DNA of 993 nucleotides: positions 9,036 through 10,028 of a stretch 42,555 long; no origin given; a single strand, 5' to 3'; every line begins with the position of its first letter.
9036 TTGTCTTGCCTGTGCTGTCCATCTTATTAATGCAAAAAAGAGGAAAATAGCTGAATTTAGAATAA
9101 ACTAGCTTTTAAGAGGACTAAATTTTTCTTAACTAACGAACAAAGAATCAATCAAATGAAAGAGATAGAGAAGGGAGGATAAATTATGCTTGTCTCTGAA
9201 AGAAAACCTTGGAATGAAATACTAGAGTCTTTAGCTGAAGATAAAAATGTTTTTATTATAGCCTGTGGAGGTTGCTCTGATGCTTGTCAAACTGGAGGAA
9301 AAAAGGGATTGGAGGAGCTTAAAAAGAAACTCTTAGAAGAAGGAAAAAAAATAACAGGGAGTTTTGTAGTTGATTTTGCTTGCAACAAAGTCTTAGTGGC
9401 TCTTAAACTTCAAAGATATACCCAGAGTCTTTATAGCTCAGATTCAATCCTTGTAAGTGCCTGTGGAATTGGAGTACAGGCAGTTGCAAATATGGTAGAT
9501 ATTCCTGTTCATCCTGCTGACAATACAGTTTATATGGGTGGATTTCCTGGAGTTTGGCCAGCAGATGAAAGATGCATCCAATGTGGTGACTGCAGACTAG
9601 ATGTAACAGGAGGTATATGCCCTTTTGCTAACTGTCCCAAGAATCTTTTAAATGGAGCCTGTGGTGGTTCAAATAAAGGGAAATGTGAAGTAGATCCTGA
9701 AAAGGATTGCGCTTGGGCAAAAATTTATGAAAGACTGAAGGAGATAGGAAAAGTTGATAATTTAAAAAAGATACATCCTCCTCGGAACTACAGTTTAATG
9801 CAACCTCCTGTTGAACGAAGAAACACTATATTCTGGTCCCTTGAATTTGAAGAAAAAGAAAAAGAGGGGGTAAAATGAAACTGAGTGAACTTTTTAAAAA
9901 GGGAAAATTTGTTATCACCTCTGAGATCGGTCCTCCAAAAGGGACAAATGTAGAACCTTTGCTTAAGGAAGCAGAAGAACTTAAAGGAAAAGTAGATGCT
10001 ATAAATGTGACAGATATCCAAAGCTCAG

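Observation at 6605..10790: Soluble [NiFe]-hydrogenase genes run into metV-metF: candidate H2-linked methylene-THF reductase module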

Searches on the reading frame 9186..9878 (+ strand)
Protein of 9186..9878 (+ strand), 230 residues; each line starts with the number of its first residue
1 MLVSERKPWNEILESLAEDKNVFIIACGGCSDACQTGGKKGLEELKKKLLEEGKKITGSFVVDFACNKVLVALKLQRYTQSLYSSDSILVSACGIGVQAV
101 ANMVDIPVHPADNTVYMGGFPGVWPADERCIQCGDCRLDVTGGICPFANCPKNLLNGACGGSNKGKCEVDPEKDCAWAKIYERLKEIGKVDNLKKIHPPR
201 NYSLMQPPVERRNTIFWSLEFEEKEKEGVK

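Call 8: search_protein_families(library=pfam, proteins=[window:9186-9878:+])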
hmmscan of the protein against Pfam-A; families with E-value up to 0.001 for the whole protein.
window:9186-9878:+ (230 aa): 1 family
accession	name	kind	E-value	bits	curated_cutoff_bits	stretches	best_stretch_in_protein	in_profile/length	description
PF12225.13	DUF5981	-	7e-34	115.8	23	1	110-203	2-95/95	Methylene-tetrahydrofolate reductase C terminal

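Call 9: search_protein_families(library=ncbifam, proteins=[window:9186-9878:+])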
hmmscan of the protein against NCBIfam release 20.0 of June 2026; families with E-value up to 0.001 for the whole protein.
window:9186-9878:+ (230 aa): 0 families

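Call 37: search_solved_structures(query=window:9186-9878:+, max_evalue=0.01, show_alignments=2)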
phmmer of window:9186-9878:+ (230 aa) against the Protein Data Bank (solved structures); distinct sequences matched with E-value up to 0.01: 0.

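Call 52: find_related_loci(query=A2, collection=metagenome_contigs, flank=6000)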
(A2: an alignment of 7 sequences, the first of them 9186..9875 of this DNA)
Query A2 (230 aa) in metagenome_contigs; peptide patterns used: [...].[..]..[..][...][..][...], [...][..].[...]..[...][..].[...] (x = any residue, [..] = any of these).
600 stretches matched a pattern (row limit reached: there are more); 533 encode a relative of the query (tblastn E <= 1e-3); the best 80 are kept; 80 distinct loci.
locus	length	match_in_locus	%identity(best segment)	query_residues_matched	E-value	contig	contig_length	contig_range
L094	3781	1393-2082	100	1-230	7e-160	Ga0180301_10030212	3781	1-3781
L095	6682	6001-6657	80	1-219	2e-118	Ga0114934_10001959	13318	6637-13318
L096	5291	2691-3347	76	1-219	1e-118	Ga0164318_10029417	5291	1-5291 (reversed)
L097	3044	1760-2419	58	1-220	1e-91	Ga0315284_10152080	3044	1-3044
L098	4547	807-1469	57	1-221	2e-87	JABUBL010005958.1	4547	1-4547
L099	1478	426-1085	57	1-220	7e-92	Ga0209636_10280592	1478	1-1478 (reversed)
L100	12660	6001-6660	57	1-220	4e-86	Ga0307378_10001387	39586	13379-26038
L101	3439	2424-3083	55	1-220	5e-86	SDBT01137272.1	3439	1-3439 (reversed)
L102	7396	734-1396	57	1-221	2e-85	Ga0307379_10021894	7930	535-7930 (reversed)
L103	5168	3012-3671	55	1-220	2e-83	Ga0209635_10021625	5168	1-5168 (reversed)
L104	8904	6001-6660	55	1-220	1e-82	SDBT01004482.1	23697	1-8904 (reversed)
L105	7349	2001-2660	56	1-220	2e-80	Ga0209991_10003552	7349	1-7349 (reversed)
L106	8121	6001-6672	54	1-223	5e-80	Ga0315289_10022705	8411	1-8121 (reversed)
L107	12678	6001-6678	54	1-225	5e-80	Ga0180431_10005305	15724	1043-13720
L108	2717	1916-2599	51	1-228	2e-81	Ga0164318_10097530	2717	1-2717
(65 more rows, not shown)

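Call 54: find_homologous_proteins(query=window:9186-9875:+, max_evalue=1e-10)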
Query window:9186-9875:+ (230 aa): 2514 proteins with E <= 1e-10 among 2746 candidates; the best 120 are listed.
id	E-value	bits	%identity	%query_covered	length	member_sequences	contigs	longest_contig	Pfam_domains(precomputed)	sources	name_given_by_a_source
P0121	1.2e-155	534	100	100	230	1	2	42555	PF12225.14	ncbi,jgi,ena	-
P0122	4.4e-155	532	100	100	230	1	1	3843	PF12225.14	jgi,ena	-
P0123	1.1e-128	446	81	96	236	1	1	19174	PF12225.14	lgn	-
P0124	1.4e-127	442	80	95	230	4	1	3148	PF12225.14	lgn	-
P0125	1.4e-127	442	79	95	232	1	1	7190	PF12225.14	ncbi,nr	ncbi:methylenetetrahydrofolate reductase C-terminal domain-containing protein [Candidatus Aerophobet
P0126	2.5e-126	438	76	95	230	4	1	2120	PF12225.14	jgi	-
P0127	1.5e-125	436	78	94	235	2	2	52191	PF12225.14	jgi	-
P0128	2.2e-125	435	75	95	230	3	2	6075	PF12225.14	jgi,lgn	-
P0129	8.9e-123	427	77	98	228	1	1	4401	PF12225.14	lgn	-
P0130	1.9e-122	425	76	95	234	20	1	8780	PF12225.14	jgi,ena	-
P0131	4.6e-122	424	75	95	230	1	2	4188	PF12225.14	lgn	-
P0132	5.5e-122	424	76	95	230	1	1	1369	PF12225.14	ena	-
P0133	1.0e-121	423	76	98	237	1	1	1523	PF12225.14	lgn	-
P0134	5.2e-121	421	74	95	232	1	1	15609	PF12225.14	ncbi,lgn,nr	ncbi:methylenetetrahydrofolate reductase C-terminal domain-containing protein [Candidatus Aerophobet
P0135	2.7e-120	418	76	95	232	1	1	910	PF12225.14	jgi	-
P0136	1.8e-119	416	74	95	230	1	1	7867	PF12225.14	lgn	-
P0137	5.4e-119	414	75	95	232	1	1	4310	PF12225.14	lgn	-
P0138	5.5e-117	408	73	100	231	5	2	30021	PF12225.14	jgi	-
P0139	4.4e-113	395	72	95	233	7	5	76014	PF12225.14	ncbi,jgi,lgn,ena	-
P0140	5.1e-110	385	69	99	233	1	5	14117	PF12225.14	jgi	-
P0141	8.2e-109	381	68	100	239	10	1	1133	PF12225.14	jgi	-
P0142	7.3e-108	378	68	95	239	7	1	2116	PF12225.14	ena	-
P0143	8.3e-108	378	68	95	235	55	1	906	PF12225.14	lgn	-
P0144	9.0e-108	377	69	95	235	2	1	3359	PF12225.14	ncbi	-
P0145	2.9e-107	376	68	100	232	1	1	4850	PF12225.14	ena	-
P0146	3.1e-107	376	68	100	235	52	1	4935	PF12225.14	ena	-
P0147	4.2e-107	375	68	100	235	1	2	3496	PF12225.14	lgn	-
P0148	5.7e-107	375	68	100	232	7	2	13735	PF12225.14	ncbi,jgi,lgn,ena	ncbi:MAG: methylenetetrahydrofolate reductase C-terminal domain-containing protein [Candidatus Aerop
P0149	9.6e-107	374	67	95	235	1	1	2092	PF12225.14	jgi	-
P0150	1.0e-106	374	68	100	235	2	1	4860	PF12225.14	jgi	-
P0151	1.2e-106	374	67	100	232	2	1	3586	PF12225.14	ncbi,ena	-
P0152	1.5e-106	373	67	100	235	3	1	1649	PF12225.14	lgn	-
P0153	2.0e-106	373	67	100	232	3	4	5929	PF12225.14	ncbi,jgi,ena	-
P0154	4.5e-106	372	67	98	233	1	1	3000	PF12225.14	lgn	-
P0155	6.8e-106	371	68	95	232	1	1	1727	PF12225.14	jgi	-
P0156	1.0e-105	371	67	100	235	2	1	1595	PF12225.14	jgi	-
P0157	1.8e-105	370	67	100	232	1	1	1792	PF12225.14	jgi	jgi:ferredoxin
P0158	3.7e-105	369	67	100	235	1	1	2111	PF12225.14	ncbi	ncbi:MAG: methylenetetrahydrofolate reductase C-terminal domain-containing protein [Candidatus Aerop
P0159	4.1e-105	369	67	100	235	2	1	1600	PF12225.14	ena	-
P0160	8.1e-105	368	67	95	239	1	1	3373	PF12225.14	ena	-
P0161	9.2e-105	368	67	96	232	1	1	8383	PF12225.14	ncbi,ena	-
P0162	3.2e-104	366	67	100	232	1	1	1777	PF12225.14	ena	-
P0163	1.4e-103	364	66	96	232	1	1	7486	PF12225.14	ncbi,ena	-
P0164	5.2e-98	345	63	96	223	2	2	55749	PF12225.14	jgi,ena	-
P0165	2.5e-96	340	61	98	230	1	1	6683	PF12225.14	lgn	-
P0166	8.5e-88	312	59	96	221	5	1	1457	PF12225.14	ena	-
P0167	3.0e-87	310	58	97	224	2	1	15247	PF12225.14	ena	-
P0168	1.9e-86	308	58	96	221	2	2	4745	PF12225.14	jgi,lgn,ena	-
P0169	2.0e-86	308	68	82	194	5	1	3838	PF12225.14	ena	-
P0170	2.4e-86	307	58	96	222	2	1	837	PF12225.14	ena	-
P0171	8.9e-86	305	69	82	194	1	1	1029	PF12225.14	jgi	jgi:hypothetical protein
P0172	9.7e-86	305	58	96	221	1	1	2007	PF12225.14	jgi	-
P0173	1.1e-85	305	57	96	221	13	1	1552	PF12225.14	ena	-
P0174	1.2e-85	305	59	96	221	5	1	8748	PF12225.14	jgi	-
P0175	2.6e-85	304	59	97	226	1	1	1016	PF12225.14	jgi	-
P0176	6.9e-85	302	56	97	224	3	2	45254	PF12225.14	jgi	-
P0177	7.1e-85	302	58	96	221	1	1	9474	PF12225.14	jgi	-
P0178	9.6e-85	302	56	96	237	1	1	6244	PF12225.14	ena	-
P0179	2.0e-84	301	58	96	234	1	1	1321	PF12225.14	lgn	-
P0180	2.5e-84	301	58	96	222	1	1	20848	PF12225.14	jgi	-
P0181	3.2e-84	300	57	96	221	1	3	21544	PF12225.14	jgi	-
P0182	3.8e-84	300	58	96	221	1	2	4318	PF12225.14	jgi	jgi:ferredoxin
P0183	3.9e-84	300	57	96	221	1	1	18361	PF12225.14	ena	-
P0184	1.0e-83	299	57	96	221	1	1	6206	PF12225.14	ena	-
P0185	1.0e-83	299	57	96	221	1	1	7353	PF12225.14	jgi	jgi:ferredoxin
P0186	1.2e-83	298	57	96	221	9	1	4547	PF12225.14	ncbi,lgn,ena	ncbi:hypothetical protein ES703_45673 [subsurface metagenome]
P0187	1.5e-83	298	58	96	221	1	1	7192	PF12225.14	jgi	-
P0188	1.6e-83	298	57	96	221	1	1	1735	PF12225.14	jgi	-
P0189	1.6e-83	298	55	97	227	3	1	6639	PF12225.14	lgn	-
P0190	1.7e-83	298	56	96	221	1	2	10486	PF12225.14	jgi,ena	-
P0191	1.8e-83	298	58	96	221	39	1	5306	PF12225.14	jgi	jgi:hypothetical protein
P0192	2.3e-83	297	57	96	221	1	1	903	PF12225.14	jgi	-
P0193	3.4e-83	297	57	96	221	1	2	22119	PF12225.14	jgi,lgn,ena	jgi:ferredoxin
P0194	3.4e-83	297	57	96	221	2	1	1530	PF12225.14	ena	-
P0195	3.6e-83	297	57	96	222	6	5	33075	PF12225.14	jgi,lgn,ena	-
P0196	4.0e-83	297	57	96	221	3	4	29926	PF12225.14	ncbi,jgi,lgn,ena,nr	ncbi:MAG: hypothetical protein AMJ43_00100 [Coxiella sp. DG_40]|nr:MAG: hypothetical protein AMJ43_0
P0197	4.3e-83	297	58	96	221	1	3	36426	PF12225.14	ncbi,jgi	ncbi:MAG: methylenetetrahydrofolate reductase C-terminal domain-containing protein [Planctomycetota 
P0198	6.3e-83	296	57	97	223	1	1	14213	PF12225.14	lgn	-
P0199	6.9e-83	296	57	96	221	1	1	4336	PF12225.14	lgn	-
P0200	1.0e-82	295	57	96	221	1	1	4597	PF12225.14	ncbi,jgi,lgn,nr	ncbi:MAG: methylenetetrahydrofolate reductase C-terminal domain-containing protein [Sedimentisphaera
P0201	1.1e-82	295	55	98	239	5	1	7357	PF12225.14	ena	-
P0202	1.1e-82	295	55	96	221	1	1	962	PF12225.14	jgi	jgi:ferredoxin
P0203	1.1e-82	295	56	96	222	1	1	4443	PF12225.14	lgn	-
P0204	1.1e-82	295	57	96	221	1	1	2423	PF12225.14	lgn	-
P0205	1.2e-82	295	57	96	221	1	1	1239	PF12225.14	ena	-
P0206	1.3e-82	295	57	96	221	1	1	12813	PF12225.14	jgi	jgi:hypothetical protein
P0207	1.5e-82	295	56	96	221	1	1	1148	PF12225.14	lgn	-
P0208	1.6e-82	295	58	96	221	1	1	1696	PF12225.14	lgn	-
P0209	1.8e-82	295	56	96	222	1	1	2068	PF12225.14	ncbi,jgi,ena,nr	ncbi:MAG TPA: methylenetetrahydrofolate reductase C-terminal domain-containing protein [Anaerolineae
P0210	2.2e-82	294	57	96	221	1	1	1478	PF12225.14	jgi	-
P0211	2.3e-82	294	56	96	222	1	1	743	PF12225.14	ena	-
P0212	2.3e-82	294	55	96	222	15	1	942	PF12225.14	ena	-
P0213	2.3e-82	294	56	96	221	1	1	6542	PF12225.14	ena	-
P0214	2.4e-82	294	55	96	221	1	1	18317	PF12225.14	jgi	jgi:ferredoxin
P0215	2.6e-82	294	57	96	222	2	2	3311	PF12225.14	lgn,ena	-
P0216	2.6e-82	294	55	96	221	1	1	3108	PF12225.14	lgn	-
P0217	2.6e-82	294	54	97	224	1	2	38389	PF12225.14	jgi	jgi:electron transport complex protein RnfC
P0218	2.9e-82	294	55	96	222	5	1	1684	PF12225.14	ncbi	-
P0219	2.9e-82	294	57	96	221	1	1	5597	PF12225.14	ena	-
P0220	3.1e-82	294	57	96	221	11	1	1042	PF12225.14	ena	-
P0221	3.1e-82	294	57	96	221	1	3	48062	PF12225.14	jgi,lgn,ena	-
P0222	3.1e-82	294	58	96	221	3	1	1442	PF12225.14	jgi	-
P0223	3.5e-82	294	56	96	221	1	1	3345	PF12225.14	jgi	-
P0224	3.6e-82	294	56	96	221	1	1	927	PF12225.14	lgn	-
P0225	3.7e-82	294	55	96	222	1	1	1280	PF12225.14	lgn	-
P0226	3.9e-82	293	56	96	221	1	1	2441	PF12225.14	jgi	jgi:ferredoxin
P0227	3.9e-82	293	57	96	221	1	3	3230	PF12225.14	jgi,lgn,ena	jgi:ferredoxin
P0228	3.9e-82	293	53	97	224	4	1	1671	PF12225.14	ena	-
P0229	4.2e-82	293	55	96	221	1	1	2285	PF12225.14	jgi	-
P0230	4.2e-82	293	55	96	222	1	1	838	PF12225.14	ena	-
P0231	4.3e-82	293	57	96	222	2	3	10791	PF12225.14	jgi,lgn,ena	-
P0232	4.6e-82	293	57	96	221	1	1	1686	PF12225.14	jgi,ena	-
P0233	5.7e-82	293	56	97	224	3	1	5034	PF12225.14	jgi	-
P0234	6.5e-82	293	55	96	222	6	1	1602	PF12225.14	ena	-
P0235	6.7e-82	293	55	96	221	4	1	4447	PF12225.14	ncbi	ncbi:MAG: methylenetetrahydrofolate reductase C-terminal domain-containing protein [Sedimentisphaera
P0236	7.6e-82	293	55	96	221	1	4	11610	PF12225.14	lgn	-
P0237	7.8e-82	292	55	96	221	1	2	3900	PF12225.14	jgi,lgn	jgi:ferredoxin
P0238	8.2e-82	292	55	96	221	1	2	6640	PF12225.14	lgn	-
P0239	8.6e-82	292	57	96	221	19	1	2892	PF12225.14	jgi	jgi:ferredoxin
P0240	9.6e-82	292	57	96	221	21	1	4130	PF12225.14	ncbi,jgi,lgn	ncbi:MAG: methylenetetrahydrofolate reductase C-terminal domain-containing protein [Planctomycetota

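Call 61: predict_structure(alignment_id=A3)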
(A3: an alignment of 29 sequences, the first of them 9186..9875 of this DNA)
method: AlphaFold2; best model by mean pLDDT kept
length: 230 residues; sequences in the alignment: 29
mean_pLDDT: 75.6   pTM: 0.69
mean pLDDT of the five models: 75.6, 75.2, 70.9, 63.2, 60.7
residues with pLDDT >= 90: 65; 70-90: 87; 50-70: 44; < 50: 34
segments of 3 or more residues with pLDDT < 50: 120-129, 149-159, 220-230
pLDDT, mean of each block of 10 residues (from residue 1): 82 87 95 91 97 97 88 91 93 83 85 69 44 61 62 38 72 76 85 76 66 57 42
secondary structure, 60 per line:
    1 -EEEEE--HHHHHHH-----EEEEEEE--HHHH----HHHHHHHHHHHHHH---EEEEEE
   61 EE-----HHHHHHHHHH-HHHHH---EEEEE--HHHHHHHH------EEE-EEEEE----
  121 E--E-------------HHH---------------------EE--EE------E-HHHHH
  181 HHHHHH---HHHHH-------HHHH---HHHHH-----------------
elements in order: E2-6 H9-15 E21-27 H30-33 H38-51 E55-62 H68-77 H79-83 E87-91 H94-101 E108-110 E112-116 H176-186 H190-194 H202-205 H209-213

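Call 64: fold_search(model_id=the predicted structure, library=pdb)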
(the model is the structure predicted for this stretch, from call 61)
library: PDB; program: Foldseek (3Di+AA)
matches with E <= 10: 1362; with E <= 0.001: 0
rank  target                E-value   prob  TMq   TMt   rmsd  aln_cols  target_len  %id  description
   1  4ey3                  9.2e-03  1.00  0.30  0.20   3.5       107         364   16  Crystal structure of solute binding protein of ABC transporter in complex with p-hydroxybenzoic acid (released 2012-05-30)
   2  4ywh_B                9.8e-03  0.98  0.30  0.23   4.4       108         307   17  CRYSTAL STRUCTURE OF AN ABC TRANSPORTER SOLUTE BINDING PROTEIN (IPR025997) FROM ACTINOBACILLUS SUCCINOGENES 130Z (Asuc (released 2015-04-15)
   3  4zpj                  1.1e-02  1.00  0.33  0.21   3.7       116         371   14  ABC transporter substrate-binding protein from Sphaerobacter thermophilus (released 2015-05-20)
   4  3eis_A                1.3e-02  1.00  0.31  0.31   4.4       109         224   21  Crystal Structure of Arylmalonate Decarboxylase (released 2009-09-22)
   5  4ywh_A                1.3e-02  0.97  0.28  0.22   4.7       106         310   13  CRYSTAL STRUCTURE OF AN ABC TRANSPORTER SOLUTE BINDING PROTEIN (IPR025997) FROM ACTINOBACILLUS SUCCINOGENES 130Z (Asuc (released 2015-04-15)
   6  8wpu_A                1.4e-02  0.47  0.29  0.10  18.0       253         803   13  Human calcium-sensing receptor(CaSR) bound to cinacalcet in complex with Gq protein (released 2023-11-22)
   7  7dd6_B                1.5e-02  0.60  0.32  0.11  18.1       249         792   10  Structure of Ca2+/L-Trp-bonnd Calcium-Sensing Receptor in active state (released 2021-06-16)
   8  9avl_Q                1.6e-02  0.60  0.30  0.10  17.5       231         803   14  Structure of human calcium-sensing receptor in complex with Gi3 protein in nanodiscs (released 2024-04-17)
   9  5zxl_A                1.7e-02  0.93  0.29  0.19   6.6       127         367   12  Structure of GldA from E.coli (released 2019-03-20)
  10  4nv3_A                2.1e-02  0.99  0.32  0.21   3.6       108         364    8  The crystal structure of a solute-binding protein (N280D mutant) from Anabaena variabilis ATCC 29413 in complex with v (released 2013-12-11)
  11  3n0w_A                2.5e-02  0.98  0.29  0.19   4.2       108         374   13  Crystal structure of a branched chain amino acid ABC transporter periplasmic ligand-binding protein (Bxe_C0949) from B (released 2010-06-02)
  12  4eyg_A                2.5e-02  0.97  0.29  0.19   3.7       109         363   18  Crystal structure of solute binding protein of ABC transporter from Rhodopseudomonas palustris BisB5 in complex with v (released 2012-05-30)
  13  4evs                  2.5e-02  0.97  0.28  0.19   4.1       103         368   14  Crystal structure of ABC transporter from R. palustris - solute binding protein (RPA0985) in complex with 4-hydroxybenzo (released 2012-05-23)
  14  4f06                  2.7e-02  0.96  0.28  0.18   4.0       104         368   16  Crystal structure of solute binding protein of ABC transporter from Rhodopseudomonas palustris HaA2 RPB_2270 in complex  (released 2012-08-15)
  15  4obb_A                2.9e-02  0.99  0.32  0.21   3.5       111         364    9  The crystal structure of a solute-binding protein from Anabaena variabilis ATCC 29413 in complex with (3S)-3-methyl-2- (released 2014-03-19)
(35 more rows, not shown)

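Call 75: find_encoding_contigs(protein=P0197, flank=6000, max_places=2)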
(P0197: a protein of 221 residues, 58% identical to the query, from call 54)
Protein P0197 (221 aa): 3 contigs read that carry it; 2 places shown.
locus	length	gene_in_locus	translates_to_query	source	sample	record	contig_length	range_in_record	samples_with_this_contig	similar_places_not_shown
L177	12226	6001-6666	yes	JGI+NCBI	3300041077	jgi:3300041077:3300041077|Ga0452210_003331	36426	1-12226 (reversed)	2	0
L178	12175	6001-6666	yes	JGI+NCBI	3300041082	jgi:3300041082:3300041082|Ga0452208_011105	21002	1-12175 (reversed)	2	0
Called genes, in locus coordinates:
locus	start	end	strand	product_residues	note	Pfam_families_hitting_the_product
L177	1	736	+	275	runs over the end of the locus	PF00809:Pterin_bind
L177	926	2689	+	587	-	PF01268:FTHFS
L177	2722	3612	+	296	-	PF00763:THF_DHG_CYH, PF02882:THF_DHG_CYH_C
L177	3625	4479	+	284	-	PF01058:Oxidored_q6, PF14720:NiFe_hyd_SSU_C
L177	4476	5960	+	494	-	PF27537:HoxH (weak), PF00374:NiFeSe_Hases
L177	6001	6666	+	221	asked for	PF12225:DUF5981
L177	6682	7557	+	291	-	PF02219:MTHFR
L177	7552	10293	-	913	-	PF13510:Fer2_4, PF00037:Fer4 (faint), PF10588:NADH-G_4Fe-4S_3, PF12838:Fer4_7, PF22117:Fer4_Nqo3, PF04879:Molybdop_Fe4S4, PF00384:Molybdopterin, PF01568:Molydop_binding, +1 more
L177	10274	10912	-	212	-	PF07992:Pyr_redox_2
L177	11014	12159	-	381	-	PF10589:NADH_4Fe-4S, PF14691:Fer4_20, PF07992:Pyr_redox_2 (weak), PF13450:NAD_binding_8 (weak)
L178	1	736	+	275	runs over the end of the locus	PF00809:Pterin_bind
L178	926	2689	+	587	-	PF01268:FTHFS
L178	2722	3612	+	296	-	PF00763:THF_DHG_CYH, PF02882:THF_DHG_CYH_C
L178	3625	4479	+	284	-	PF01058:Oxidored_q6, PF14720:NiFe_hyd_SSU_C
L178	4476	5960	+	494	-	PF27537:HoxH (weak), PF00374:NiFeSe_Hases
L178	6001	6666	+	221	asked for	PF12225:DUF5981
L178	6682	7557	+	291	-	PF02219:MTHFR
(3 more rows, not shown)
